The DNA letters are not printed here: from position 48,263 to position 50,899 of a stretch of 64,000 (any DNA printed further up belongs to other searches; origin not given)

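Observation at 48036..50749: Partner-switching pair in which the RsbW-like kinase is the C-terminus of a large AAA/Arch_ATPase NTPase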

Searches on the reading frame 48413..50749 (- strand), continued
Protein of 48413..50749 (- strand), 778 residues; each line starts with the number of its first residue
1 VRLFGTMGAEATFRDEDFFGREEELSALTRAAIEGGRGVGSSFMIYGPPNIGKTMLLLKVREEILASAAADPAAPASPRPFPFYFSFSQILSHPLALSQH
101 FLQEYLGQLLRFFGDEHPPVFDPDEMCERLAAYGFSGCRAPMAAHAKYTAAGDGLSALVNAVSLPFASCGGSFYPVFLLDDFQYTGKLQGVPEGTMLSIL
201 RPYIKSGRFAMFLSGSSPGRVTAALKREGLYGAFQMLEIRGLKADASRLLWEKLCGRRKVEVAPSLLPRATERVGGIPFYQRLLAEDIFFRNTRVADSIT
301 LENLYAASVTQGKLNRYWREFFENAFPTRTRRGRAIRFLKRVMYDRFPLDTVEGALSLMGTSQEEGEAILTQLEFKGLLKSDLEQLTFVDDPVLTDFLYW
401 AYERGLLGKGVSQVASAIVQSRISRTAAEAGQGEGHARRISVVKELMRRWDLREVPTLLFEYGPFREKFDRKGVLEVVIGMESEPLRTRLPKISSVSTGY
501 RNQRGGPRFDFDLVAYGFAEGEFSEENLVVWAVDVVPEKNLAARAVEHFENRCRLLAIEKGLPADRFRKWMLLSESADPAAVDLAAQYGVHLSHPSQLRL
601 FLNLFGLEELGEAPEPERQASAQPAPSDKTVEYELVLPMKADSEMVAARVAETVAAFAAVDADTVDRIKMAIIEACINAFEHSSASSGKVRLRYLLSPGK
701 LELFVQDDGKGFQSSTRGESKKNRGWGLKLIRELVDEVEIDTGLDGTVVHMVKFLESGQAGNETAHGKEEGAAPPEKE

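Call 48: find_related_loci(query=A4, collection=genome_contigs, flank=6000)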
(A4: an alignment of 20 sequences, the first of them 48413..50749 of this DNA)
Query A4 (778 aa) in genome_contigs; peptide patterns used: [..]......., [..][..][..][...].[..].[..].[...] (x = any residue, [..] = any of these).
599 stretches matched a pattern (row limit reached: there are more); 472 encode a relative of the query (tblastn E <= 1e-3); the best 80 are kept; 80 distinct loci.
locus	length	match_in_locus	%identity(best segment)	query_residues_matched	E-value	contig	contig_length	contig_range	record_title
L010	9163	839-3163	88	1-778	0e+0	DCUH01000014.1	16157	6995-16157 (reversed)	MAG TPA_asm: bacterium UBA2219 isolate UBA2219 UBA2219_contig_38833, whole genome shotgun sequence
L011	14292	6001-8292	74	1-774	0e+0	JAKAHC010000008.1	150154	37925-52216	MAG: Deltaproteobacteria bacterium isolate WY2.bin79 NODE_136_length_150154_cov_4.306838, whole genome shotgun sequence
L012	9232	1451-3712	75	1-757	0e+0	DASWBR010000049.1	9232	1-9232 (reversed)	MAG TPA_asm: Candidatus Deferrimicrobiaceae bacterium isolate SMAG_U2687 k141_600372, whole genome shotgun sequence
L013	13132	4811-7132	73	1-775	0e+0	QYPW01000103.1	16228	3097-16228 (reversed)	MAG: Deltaproteobacteria bacterium isolate PowLak16_MAG18 c_000000138443, whole genome shotgun sequence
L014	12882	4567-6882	75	1-775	0e+0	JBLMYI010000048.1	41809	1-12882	MAG: Actinomycetota bacterium isolate MAG233 PRJNA957066_bin16_renamed_47, whole genome shotgun sequence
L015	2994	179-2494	75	1-775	0e+0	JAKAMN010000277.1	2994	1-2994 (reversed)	MAG: Deltaproteobacteria bacterium isolate WY5.bin26 NODE_79028_length_2994_cov_3.309383, whole genome shotgun sequence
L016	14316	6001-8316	72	1-775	0e+0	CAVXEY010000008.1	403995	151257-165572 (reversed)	MAG: uncultured delta proteobacterium isolate MFD02416.bin.1.108 genome assembly, contig: contig_19614, whole genome sho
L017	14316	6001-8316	72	1-775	0e+0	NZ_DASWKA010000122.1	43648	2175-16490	MAG: Candidatus Deferrimicrobium sp. isolate SMAG_U2910 k141_1318133, whole genome shotgun sequence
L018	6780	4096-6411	75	1-775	0e+0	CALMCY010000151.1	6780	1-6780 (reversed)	MAG TPA_asm: uncultured proteobacterium isolate ERR2868533_bin.42_CONCOCT_v1.1_MAG genome assembly, contig: ERZ841155.16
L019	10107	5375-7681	74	1-773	0e+0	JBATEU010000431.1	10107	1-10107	MAG: Candidatus Deferrimicrobium sp. isolate MFD10095_ilm_asm_bin1 k127_8593, whole genome shotgun sequence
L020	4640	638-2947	75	1-773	0e+0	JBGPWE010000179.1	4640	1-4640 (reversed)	MAG: bacterium isolate OBJ1_062018_090_71 k141_2883565_length_4640_cov_10.0000, whole genome shotgun sequence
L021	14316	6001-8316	73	1-775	0e+0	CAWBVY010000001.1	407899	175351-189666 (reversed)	MAG: Candidatus Deferrimicrobiaceae bacterium isolate MFD09779.bin.1.221 genome assembly, contig: contig_13701, whole ge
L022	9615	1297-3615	73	1-775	0e+0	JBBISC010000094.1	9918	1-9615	MAG: Deltaproteobacteria bacterium isolate STS170223_bin_364 NODE_7525_length_9918_cov_4.438406, whole genome shotgun se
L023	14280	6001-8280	64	1-773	0e+0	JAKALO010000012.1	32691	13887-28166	MAG: Deltaproteobacteria bacterium isolate WY5.bin129 NODE_1966_length_32691_cov_1.924825, whole genome shotgun sequence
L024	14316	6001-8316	73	1-775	0e+0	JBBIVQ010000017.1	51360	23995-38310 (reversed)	MAG: Deltaproteobacteria bacterium isolate RSF170216_bin_80 NODE_423_length_51360_cov_4.52552, whole genome shotgun sequ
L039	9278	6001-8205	28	12-763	1e-59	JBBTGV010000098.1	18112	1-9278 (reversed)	MAG: Deltaproteobacteria bacterium isolate H32-bin094_1 H32_bin094_1_000000000098, whole genome shotgun sequence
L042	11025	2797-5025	27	12-771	3e-54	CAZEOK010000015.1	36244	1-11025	MAG TPA_asm: uncultured bacterium isolate binchicken_co232_174 genome assembly, contig: NODE_1910_length_36244_cov_5.683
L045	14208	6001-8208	25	6-755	4e-51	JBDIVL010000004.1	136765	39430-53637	MAG: Candidatus Brocadiaceae bacterium isolate Bin_5 NODE_90_length_136765_cov_9.120223, whole genome shotgun sequence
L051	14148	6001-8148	25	17-755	1e-47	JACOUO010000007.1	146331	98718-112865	MAG: Deltaproteobacteria bacterium isolate NC_groundwater_74_Ag_B-0.1um_47_27 GD18-4_B1_scaffold_334142, whole genome sh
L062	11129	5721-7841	24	14-756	1e-39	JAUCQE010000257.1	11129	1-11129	MAG: Pyrinomonadaceae bacterium isolate Bin_028 k127_399567, whole genome shotgun sequence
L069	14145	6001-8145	22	11-755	3e-34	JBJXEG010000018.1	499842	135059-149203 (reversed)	MAG: Pyrinomonadaceae bacterium isolate P.bin.181 k127_1266648, whole genome shotgun sequence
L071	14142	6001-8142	25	16-761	6e-37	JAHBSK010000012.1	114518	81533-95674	MAG: Acidobacteria bacterium isolate ACE_ACI6 ACI6_12, whole genome shotgun sequence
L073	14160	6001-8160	25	15-755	6e-44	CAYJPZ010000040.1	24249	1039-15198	MAG TPA_asm: uncultured candidatus Brocadiaceae bacterium isolate ERP124720_co1_183 genome assembly, contig: NODE_2727_l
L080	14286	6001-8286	23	11-753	4e-30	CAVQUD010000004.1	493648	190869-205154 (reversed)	MAG: Blastocatellia bacterium isolate MFD09964.bin.2.81 genome assembly, contig: contig_18883, whole genome shotgun sequ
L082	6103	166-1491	25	304-753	8e-29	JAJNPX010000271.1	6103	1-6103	MAG: Acidisarcina sp. isolate MAG_20 k141_223349, whole genome shotgun sequence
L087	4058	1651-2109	41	618-755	2e-27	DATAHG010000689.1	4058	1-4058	MAG TPA_asm: Thermoanaerobaculia bacterium isolate SMAG_U6849 k141_740826, whole genome shotgun sequence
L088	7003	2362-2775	43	625-753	5e-27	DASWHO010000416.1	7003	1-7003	MAG TPA_asm: Acidobacteriota bacterium isolate SMAG_U2844 k141_1780456, whole genome shotgun sequence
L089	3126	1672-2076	44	632-754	4e-27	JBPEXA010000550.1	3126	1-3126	MAG: Thermoanaerobaculia bacterium isolate MAG12 MAG12_MAG12_550, whole genome shotgun sequence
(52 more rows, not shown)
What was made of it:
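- The 80 genome loci were retrieved through kinase peptide patterns (call 48).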

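Call 52: search_protein_families(library=pfam, proteins=[L039:4383-5984:+, L069:3734-5959:+, L004:7418-8008:+, L071:8566-12591:+, L080:8704-9921:+, L080:10165-11757:+, L069:8224-8883:+, L069:8917-10500:+, L082:1622-3025:+, L082:3025-4257:+], max_evalue=0.001)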
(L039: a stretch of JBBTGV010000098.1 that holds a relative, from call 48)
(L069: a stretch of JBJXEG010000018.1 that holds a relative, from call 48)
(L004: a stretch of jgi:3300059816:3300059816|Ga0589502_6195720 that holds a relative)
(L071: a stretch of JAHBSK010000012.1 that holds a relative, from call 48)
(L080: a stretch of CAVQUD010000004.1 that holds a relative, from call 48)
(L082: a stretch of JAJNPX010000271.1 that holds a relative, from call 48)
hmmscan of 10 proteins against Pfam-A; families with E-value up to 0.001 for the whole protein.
L039:4383-5984:+ (534 aa): 5 families
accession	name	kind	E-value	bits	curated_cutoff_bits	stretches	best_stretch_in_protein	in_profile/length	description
PF00990.26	GGDEF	-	1.5e-50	171.6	23.8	1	372-528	2-161/161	Diguanylate cyclase, GGDEF domain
PF10114.15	PocR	-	3.3e-20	72.9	23.9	1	26-176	4-154/162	Sensory domain found in PocR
PF13185.12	GAF_2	-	3.1e-19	70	28.6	1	218-356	2-136/136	GAF domain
PF01590.32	GAF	-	1.6e-17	64.7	22.4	1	219-355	1-133/133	GAF domain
PF13492.12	GAF_3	-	6.7e-13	49.6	27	1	221-357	3-129/129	GAF domain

L069:3734-5959:+ (742 aa): 5 families
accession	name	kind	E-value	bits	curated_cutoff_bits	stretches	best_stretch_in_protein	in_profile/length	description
PF00990.26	GGDEF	-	9.7e-47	159.2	23.8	1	577-729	2-161/161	Diguanylate cyclase, GGDEF domain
PF01590.32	GAF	-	4.8e-13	50.2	22.4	1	431-560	7-133/133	GAF domain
PF13185.12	GAF_2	-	4.1e-12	46.9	28.6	1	431-561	9-136/136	GAF domain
PF13492.12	GAF_3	-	4.5e-10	40.5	27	1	427-562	3-129/129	GAF domain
PF10114.15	PocR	-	5e-07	30.1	23.9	1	33-112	9-89/162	Sensory domain found in PocR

L004:7418-8008:+ (196 aa): 0 families

L071:8566-12591:+ (1342 aa): 1 family
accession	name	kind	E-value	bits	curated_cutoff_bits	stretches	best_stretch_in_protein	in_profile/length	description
PF13646.12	HEAT_2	-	5.5e-05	23.8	27.7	0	355-432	6-74/88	HEAT repeats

L080:8704-9921:+ (406 aa): 1 family
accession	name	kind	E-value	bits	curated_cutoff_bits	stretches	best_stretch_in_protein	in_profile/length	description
PF02113.21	Peptidase_S13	-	1.7e-23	83.5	22.8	1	182-352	247-424/444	D-Ala-D-Ala carboxypeptidase 3 (S13) family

L080:10165-11757:+ (531 aa): 2 families
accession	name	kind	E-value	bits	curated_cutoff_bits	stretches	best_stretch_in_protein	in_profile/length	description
PF03023.19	MurJ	-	8.4e-109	364.6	27.4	1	3-486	3-446/451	Lipid II flippase MurJ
PF01554.23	MatE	-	2e-08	34.5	24.9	1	262-395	31-159/161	MatE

L069:8224-8883:+ (220 aa): 1 family
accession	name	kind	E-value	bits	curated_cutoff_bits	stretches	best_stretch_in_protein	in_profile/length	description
PF22175.2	Ogg-HhH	-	1.1e-42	145.9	27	1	25-200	2-172/173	8-oxoguanine DNA glycosylase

L069:8917-10500:+ (528 aa): 16 families
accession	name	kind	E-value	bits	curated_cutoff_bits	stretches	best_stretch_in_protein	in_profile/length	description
PF13650.11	Asp_protease_2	-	4.2e-24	85.5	24.3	2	263-355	1-88/90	Aspartyl protease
PF13975.11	gag-asp_proteas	-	8.7e-21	74.8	28.2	2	413-506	8-92/92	gag-polyprotein putative aspartyl protease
PF13432.12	TPR_16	-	1.2e-09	38.9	32.7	1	159-210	6-57/65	Tetratricopeptide repeat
PF12895.13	ANAPC3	-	1.7e-08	35.1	27.2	1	65-138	6-78/82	Anaphase-promoting complex, cyclosome, subunit 3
PF14559.12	TPR_19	-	6.1e-08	33.3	25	1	60-122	3-65/68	Tetratricopeptide repeat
PF07719.23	TPR_2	-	3.4e-07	30.3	27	0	184-213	1-30/34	Tetratricopeptide repeat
PF14561.12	TPR_20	-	1.1e-06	29.3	25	0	168-235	6-71/90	Tetratricopeptide repeat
PF00077.25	RVP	-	1.8e-06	28.6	20.7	0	259-290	3-32/101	Retroviral aspartyl protease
PF13428.12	TPR_14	-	6.5e-06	26.8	23.5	0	119-155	4-40/44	Tetratricopeptide repeat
PF13181.12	TPR_8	-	6.7e-06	26.3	25.7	0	185-215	2-32/34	Tetratricopeptide repeat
PF00515.34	TPR_1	-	1.7e-05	24.8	27.8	0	116-148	1-33/34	Tetratricopeptide repeat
PF23914.1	TPR_CcmH_CycH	-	2.6e-05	24.5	42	0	110-219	44-156/158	Cytochrome c-type biogenesis protein H TPR domain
PF13424.12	TPR_12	-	6.3e-05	23.5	30.1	0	100-147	24-76/77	Tetratricopeptide repeat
PF13431.12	TPR_17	-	9.1e-05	22.9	24.4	0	111-136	8-33/34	Tetratricopeptide repeat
PF25058.1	ARM_TT21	-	0.00022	21.7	27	0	37-106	83-152/155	Tetratricopeptide repeat protein 21 ARM repeat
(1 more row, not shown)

L082:1622-3025:+ (468 aa): 3 families
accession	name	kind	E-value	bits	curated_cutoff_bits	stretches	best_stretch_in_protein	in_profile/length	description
PF03781.23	FGE-sulfatase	-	1.3e-48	166.3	23.3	1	248-462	3-255/255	Sulfatase-modifying factor enzyme 1-like domain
PF13248.11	Zn_ribbon_3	-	0.0001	22.1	27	1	3-22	5-24/26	zinc-ribbon domain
PF13240.11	Zn_Ribbon_1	-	0.00018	21.6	25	1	3-22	2-21/23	zinc-ribbon domain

L082:3025-4257:+ (411 aa): 3 families
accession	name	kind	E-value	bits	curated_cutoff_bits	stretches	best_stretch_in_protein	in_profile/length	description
PF08308.17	PEGA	-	1.9e-08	34.6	20.8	1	149-204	3-57/71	PEGA domain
PF13620.12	CarboxypepD_reg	-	1.3e-07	32.3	32.3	0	106-144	43-82/82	Carboxypeptidase regulatory-like domain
PF13432.12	TPR_16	-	0.0001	23.1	32.7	1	223-282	1-61/65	Tetratricopeptide repeat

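Call 76: search_protein_families(library=pfam, proteins=[L042:6639-7739:+, L042:2052-2771:+, L073:8702-9148:+, L051:12065-12721:+, L051:12726-13760:+, L042:7777-8382:+, L042:8382-10256:+, L045:5581-5853:+, L062:2636-3232:-, L071:673-1665:+], max_evalue=0.001)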
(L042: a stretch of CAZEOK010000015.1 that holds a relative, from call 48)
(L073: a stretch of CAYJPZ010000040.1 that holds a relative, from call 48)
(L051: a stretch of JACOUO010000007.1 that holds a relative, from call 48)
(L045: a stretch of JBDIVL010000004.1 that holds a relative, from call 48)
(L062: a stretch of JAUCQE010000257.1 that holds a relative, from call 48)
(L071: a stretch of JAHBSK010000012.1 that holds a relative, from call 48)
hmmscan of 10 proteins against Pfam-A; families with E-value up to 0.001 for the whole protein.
L042:6639-7739:+ (367 aa): 2 families
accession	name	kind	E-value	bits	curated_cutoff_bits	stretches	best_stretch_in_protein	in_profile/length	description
PF01628.27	HrcA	-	1.2e-62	212.1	22.2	1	130-350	2-215/215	HrcA protein C terminal domain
PF01726.22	LexA_DNA_bind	-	0.00028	21.1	23.7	1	27-84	3-59/65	LexA DNA binding domain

L042:2052-2771:+ (240 aa): 0 families

L073:8702-9148:+ (149 aa): 1 family
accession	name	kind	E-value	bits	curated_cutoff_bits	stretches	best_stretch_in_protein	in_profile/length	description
PF02397.22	Bac_transf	-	6.6e-31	107.7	27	1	7-114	40-143/179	Bacterial sugar transferase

L051:12065-12721:+ (219 aa): 1 family
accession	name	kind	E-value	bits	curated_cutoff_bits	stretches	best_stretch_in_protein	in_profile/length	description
PF01464.25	SLT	-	1.8e-22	79.5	21.3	1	92-194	9-108/117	Transglycosylase SLT domain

L051:12726-13760:+ (345 aa): 1 family
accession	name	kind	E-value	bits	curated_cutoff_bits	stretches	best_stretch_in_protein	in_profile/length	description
PF01916.23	DS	-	1.9e-97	326.4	27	1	26-316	1-287/288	Deoxyhypusine synthase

L042:7777-8382:+ (202 aa): 1 family
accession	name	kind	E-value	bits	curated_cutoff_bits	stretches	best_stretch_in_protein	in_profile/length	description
PF01025.24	GrpE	-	2.2e-43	148.3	25.8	1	41-192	16-165/165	GrpE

L042:8382-10256:+ (625 aa): 2 families
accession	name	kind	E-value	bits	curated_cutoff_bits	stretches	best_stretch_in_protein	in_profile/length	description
PF00012.26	HSP70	-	2.4e-244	812.5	20.6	1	4-595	1-595/599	Hsp70 protein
PF06723.19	MreB_Mbl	-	9.1e-15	54.7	27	1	120-371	78-316/327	MreB/Mbl protein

L045:5581-5853:+ (91 aa): 0 families

L062:2636-3232:- (199 aa): 1 family
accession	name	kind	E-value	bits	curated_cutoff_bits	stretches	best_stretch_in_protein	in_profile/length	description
PF09537.16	DUF2383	-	1.6e-39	135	30.8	1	44-153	2-111/111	Domain of unknown function (DUF2383)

L071:673-1665:+ (331 aa): 4 families
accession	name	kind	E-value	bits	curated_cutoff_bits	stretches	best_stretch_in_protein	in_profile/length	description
PF00005.33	ABC_tran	-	4.1e-29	102.4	25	1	28-187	2-137/137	ABC transporter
PF08352.17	oligo_HPY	-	1e-20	74.3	27.1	1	239-303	2-65/65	Oligopeptide/dipeptide transporter, C-terminal region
PF13304.12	AAA_21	-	1.9e-07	31.9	27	1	155-222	234-303/304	AAA domain, putative AbiEii toxin, Type IV TA system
PF02463.25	SMC_N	-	0.00098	19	40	0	148-233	135-212/220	RecF/RecN/SMC N terminal domain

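Call 86: find_related_loci(query=L023:8631-9923:+, collection=metagenome_contigs, flank=5000)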
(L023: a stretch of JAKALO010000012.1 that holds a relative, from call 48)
Query L023:8631-9923:+ (431 aa) in metagenome_contigs; peptide patterns used: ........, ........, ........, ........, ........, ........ (x = any residue, [..] = any of these).
600 stretches matched a pattern (row limit reached: there are more); 425 encode a relative of the query (tblastn E <= 1e-3); the best 80 are kept; 80 distinct loci.
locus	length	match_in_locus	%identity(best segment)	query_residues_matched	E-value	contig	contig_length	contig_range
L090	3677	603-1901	91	1-431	0e+0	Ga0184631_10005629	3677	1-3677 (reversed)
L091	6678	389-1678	71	1-430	0e+0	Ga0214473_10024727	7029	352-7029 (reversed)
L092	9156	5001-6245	71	17-431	0e+0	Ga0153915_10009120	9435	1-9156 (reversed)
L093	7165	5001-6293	66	1-431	0e+0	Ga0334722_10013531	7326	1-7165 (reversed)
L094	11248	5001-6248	61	17-430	4e-158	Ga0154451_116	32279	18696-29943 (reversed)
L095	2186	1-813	58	161-428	4e-96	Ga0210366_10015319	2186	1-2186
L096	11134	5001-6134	36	26-412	3e-67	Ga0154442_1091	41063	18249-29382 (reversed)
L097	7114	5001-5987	39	46-390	1e-52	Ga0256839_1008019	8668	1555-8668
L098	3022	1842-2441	45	202-402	3e-52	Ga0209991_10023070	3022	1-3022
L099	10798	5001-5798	37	122-410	4e-52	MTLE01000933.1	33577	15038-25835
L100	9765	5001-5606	43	201-404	7e-52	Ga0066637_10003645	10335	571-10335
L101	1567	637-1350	38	137-396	5e-54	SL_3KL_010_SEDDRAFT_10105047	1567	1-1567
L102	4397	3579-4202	45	196-403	9e-52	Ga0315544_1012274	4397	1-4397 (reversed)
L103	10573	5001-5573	48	202-393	1e-51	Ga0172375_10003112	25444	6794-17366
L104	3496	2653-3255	45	202-403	2e-51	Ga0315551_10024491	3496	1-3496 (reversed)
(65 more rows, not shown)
